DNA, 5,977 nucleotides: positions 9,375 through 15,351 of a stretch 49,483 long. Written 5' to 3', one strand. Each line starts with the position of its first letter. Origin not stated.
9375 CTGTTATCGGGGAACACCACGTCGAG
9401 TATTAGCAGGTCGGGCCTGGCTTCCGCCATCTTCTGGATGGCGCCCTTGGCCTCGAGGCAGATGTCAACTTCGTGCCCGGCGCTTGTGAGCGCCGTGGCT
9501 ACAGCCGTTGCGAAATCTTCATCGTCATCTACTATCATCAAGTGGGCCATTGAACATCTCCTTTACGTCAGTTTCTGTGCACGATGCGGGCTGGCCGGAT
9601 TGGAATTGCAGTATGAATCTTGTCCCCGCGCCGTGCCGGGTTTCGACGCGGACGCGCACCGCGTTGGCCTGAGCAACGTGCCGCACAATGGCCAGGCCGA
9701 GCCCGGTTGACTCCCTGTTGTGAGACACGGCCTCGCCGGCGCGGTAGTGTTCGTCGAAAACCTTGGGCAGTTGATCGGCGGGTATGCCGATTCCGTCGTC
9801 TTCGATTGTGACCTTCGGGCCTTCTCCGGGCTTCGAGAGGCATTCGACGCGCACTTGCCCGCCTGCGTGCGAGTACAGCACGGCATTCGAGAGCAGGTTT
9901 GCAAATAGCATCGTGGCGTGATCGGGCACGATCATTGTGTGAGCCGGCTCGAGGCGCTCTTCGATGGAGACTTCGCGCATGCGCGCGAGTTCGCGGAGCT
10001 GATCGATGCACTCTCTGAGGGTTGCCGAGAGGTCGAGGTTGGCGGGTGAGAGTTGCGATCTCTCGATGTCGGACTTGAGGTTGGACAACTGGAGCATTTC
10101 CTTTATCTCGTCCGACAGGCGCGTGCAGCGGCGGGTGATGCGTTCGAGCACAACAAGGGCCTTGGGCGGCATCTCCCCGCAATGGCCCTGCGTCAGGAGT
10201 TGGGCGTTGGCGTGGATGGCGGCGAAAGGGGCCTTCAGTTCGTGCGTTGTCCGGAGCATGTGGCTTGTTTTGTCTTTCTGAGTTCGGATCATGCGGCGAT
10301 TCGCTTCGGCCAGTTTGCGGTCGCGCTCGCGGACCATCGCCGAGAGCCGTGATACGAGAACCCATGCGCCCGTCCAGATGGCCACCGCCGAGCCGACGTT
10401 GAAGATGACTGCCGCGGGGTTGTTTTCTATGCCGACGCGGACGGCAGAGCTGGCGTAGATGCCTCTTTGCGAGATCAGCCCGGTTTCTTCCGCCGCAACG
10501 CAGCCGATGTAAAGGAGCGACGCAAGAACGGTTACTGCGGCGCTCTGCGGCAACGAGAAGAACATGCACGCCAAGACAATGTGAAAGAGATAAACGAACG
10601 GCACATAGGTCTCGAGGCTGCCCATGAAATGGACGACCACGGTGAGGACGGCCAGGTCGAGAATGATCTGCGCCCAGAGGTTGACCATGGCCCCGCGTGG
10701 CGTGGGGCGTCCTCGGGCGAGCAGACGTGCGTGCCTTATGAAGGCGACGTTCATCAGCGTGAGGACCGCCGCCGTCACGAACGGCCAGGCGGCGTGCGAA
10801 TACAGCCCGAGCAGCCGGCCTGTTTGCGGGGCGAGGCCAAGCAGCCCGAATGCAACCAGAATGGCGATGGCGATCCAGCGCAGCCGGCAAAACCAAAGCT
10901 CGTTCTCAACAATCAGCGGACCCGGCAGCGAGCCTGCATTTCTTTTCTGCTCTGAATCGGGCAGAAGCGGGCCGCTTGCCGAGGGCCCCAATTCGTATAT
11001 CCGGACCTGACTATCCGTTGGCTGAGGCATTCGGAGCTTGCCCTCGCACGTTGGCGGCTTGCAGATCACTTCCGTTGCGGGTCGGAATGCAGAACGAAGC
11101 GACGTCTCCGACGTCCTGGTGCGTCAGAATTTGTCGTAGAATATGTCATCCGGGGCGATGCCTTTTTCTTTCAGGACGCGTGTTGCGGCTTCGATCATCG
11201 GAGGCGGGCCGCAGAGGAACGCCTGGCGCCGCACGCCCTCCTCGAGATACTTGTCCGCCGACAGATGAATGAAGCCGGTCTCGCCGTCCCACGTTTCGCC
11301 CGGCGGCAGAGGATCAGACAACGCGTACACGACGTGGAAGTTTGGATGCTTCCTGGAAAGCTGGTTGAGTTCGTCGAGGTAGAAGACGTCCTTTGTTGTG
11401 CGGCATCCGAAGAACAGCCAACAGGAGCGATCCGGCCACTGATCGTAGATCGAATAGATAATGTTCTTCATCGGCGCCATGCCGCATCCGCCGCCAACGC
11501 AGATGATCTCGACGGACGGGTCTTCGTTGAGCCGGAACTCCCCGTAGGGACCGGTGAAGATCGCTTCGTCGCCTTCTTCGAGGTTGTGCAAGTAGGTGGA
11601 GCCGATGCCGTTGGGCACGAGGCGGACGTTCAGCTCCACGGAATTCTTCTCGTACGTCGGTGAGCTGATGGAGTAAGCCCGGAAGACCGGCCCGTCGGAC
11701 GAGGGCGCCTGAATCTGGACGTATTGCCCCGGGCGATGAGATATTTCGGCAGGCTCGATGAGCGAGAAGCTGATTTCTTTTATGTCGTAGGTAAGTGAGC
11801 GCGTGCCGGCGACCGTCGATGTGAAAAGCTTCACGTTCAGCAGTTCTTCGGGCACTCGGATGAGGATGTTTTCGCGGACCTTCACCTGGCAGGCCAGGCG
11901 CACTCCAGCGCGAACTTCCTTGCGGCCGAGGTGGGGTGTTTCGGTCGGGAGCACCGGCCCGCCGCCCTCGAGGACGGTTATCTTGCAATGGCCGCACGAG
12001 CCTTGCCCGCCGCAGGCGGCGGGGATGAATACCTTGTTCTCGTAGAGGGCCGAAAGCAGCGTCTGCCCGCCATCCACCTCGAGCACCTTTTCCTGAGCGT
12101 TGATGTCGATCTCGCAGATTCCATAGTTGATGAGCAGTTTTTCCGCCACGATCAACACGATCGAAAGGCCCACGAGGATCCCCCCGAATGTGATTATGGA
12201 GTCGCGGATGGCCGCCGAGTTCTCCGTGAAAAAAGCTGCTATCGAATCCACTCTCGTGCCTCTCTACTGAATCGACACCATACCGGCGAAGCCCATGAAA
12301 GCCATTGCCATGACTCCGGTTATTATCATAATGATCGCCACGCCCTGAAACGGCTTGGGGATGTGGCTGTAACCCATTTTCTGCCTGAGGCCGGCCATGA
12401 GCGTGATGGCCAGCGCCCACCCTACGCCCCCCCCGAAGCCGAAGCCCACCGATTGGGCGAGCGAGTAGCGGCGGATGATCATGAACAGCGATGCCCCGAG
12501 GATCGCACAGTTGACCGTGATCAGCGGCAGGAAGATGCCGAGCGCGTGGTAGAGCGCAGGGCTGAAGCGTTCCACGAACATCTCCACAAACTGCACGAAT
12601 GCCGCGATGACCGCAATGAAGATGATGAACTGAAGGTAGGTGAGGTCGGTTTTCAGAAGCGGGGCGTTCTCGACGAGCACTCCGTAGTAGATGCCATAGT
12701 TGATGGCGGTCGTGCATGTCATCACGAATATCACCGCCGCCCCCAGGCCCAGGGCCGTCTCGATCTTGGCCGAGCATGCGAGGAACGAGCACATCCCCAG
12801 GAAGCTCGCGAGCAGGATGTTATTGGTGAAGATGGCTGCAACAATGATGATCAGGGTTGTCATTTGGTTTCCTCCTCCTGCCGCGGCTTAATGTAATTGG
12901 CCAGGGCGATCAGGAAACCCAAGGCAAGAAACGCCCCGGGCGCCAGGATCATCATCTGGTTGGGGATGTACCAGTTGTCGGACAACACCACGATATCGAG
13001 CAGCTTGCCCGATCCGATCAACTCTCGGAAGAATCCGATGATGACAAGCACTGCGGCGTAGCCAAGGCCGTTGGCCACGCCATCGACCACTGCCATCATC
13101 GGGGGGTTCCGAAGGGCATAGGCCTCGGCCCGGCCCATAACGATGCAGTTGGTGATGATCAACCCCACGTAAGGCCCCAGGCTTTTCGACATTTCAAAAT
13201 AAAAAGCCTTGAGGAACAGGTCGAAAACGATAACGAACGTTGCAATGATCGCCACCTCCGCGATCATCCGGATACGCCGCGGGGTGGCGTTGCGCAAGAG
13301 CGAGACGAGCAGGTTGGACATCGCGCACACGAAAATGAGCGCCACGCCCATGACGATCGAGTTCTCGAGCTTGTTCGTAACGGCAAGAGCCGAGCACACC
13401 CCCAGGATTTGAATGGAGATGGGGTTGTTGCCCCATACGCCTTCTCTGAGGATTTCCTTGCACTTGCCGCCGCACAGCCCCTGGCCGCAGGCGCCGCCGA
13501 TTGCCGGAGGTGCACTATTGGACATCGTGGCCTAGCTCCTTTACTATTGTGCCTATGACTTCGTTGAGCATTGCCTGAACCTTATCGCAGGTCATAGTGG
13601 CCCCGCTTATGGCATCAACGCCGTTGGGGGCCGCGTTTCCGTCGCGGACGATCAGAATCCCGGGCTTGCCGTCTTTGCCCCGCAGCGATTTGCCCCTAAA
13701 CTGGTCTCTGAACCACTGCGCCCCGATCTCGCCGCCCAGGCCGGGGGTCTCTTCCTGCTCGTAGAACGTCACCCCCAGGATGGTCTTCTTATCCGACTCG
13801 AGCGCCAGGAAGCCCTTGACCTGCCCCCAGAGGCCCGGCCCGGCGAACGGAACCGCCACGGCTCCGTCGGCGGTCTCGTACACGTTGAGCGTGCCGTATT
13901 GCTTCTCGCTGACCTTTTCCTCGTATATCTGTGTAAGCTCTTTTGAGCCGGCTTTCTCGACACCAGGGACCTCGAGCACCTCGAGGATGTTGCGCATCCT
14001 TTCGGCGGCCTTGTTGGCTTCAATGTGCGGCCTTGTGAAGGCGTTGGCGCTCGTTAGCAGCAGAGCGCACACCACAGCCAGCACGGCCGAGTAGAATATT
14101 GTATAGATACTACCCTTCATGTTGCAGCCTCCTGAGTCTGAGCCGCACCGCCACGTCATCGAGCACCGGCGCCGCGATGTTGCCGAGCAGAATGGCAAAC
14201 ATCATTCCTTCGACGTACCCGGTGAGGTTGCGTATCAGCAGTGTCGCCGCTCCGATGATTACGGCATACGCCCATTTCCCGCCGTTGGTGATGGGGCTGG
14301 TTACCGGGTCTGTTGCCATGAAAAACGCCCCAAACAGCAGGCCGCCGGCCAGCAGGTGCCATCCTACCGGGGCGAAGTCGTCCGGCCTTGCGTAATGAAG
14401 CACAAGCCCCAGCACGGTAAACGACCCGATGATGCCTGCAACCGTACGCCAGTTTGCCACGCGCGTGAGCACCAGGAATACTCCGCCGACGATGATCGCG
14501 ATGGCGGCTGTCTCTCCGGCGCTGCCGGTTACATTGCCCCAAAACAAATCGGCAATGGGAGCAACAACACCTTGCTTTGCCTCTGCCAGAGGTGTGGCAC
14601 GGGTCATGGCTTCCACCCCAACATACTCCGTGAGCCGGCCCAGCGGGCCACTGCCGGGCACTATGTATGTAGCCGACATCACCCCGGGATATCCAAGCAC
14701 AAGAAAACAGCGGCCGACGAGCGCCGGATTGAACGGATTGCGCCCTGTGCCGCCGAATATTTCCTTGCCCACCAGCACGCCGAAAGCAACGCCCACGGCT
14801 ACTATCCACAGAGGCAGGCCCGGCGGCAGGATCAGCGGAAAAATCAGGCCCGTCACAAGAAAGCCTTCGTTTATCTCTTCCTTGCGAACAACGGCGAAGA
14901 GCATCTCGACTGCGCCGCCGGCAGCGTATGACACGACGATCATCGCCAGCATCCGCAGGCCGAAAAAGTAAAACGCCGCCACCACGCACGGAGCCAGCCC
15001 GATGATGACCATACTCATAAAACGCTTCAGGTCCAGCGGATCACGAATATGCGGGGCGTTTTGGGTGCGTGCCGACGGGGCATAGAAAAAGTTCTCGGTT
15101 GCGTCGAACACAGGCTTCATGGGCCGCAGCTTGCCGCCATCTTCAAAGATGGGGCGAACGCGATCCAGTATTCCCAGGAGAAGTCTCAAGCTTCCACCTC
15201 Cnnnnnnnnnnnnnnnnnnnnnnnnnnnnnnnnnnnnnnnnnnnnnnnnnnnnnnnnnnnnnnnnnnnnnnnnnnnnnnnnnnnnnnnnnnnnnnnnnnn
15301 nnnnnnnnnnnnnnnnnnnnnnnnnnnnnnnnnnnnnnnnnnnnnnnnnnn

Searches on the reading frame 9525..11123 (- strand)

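Call 41: search_protein_families(library=pfam, proteins=[window:9525-11123:-], max_evalue=0.001)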
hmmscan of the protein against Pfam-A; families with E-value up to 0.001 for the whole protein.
window:9525-11123:- (532 aa): 3 families
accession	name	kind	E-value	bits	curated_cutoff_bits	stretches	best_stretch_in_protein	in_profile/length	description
PF02518.31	HATPase_c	-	1.3e-20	74.4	26.4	1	400-508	3-108/111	Histidine kinase-, DNA gyrase B-, and HSP90-like ATPase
PF00512.31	HisKA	-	3.4e-06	27.5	26.9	1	293-350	10-64/66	His Kinase A (phospho-acceptor) domain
PF13581.12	HATPase_c_2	-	0.00061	20.2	27.4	0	410-489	39-114/127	Histidine kinase-like ATPase domain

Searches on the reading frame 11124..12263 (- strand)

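Call 89: search_protein_families(library=pfam, proteins=[window:11124-12263:-], max_evalue=0.001)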
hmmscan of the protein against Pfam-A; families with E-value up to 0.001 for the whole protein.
window:11124-12263:- (379 aa): 3 families
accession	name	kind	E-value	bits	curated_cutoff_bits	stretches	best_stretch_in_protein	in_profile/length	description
PF00175.26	NAD_binding_1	-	6e-21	75.6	22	1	256-360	2-107/109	Oxidoreductase NAD-binding domain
PF00970.30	FAD_binding_6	-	5.1e-15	56.1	21.1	1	151-243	4-97/99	Oxidoreductase FAD-binding domain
PF00111.32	Fer2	-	4e-13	49.5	21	1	53-129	2-76/77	2Fe-2S iron-sulfur cluster binding domain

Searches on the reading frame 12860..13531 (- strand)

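Call 89: search_protein_families(library=pfam, proteins=[window:12860-13531:-], max_evalue=0.001)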
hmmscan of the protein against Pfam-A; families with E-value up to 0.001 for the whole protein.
window:12860-13531:- (223 aa): 1 family
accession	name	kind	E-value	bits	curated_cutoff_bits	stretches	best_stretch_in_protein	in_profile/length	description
PF02508.19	Rnf-Nqr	-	8.3e-58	195.7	23.8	1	26-208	3-174/174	Rnf-Nqr subunit, membrane protein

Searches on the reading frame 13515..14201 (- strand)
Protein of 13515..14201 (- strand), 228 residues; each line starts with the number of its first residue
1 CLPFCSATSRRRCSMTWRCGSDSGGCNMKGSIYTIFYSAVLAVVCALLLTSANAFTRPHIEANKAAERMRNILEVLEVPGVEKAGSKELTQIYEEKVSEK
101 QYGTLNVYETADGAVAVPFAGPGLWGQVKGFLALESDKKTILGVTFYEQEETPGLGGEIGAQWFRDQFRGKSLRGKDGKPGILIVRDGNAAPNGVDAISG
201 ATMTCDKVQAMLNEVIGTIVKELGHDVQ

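Call 41: search_protein_families(library=pfam, proteins=[window:13515-14201:-], max_evalue=0.001)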
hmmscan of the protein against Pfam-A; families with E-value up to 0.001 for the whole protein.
window:13515-14201:- (228 aa): 1 family
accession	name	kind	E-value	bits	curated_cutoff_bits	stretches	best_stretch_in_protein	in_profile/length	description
PF04205.19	FMN_bind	-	1.1e-16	61.6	22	1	123-216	1-76/77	FMN-binding domain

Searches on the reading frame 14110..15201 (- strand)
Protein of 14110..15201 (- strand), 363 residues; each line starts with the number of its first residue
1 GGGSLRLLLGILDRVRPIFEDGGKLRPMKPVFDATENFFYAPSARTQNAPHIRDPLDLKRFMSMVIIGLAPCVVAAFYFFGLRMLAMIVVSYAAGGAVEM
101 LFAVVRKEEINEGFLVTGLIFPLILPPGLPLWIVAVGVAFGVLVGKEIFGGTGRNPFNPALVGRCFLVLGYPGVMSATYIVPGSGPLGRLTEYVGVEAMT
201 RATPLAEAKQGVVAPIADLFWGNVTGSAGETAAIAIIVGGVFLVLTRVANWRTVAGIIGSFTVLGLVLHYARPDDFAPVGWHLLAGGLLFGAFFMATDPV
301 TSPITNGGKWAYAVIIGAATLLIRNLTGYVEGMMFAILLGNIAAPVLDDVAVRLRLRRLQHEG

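Call 89: search_protein_families(library=pfam, proteins=[window:14110-15201:-], max_evalue=0.001)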
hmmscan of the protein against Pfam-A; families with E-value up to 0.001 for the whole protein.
window:14110-15201:- (363 aa): 1 family
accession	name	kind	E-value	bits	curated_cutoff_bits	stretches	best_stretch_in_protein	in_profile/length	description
PF03116.20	NQR2_RnfD_RnfE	-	3e-99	332.6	27.7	1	46-351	2-290/296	NQR2, RnfD, RnfE family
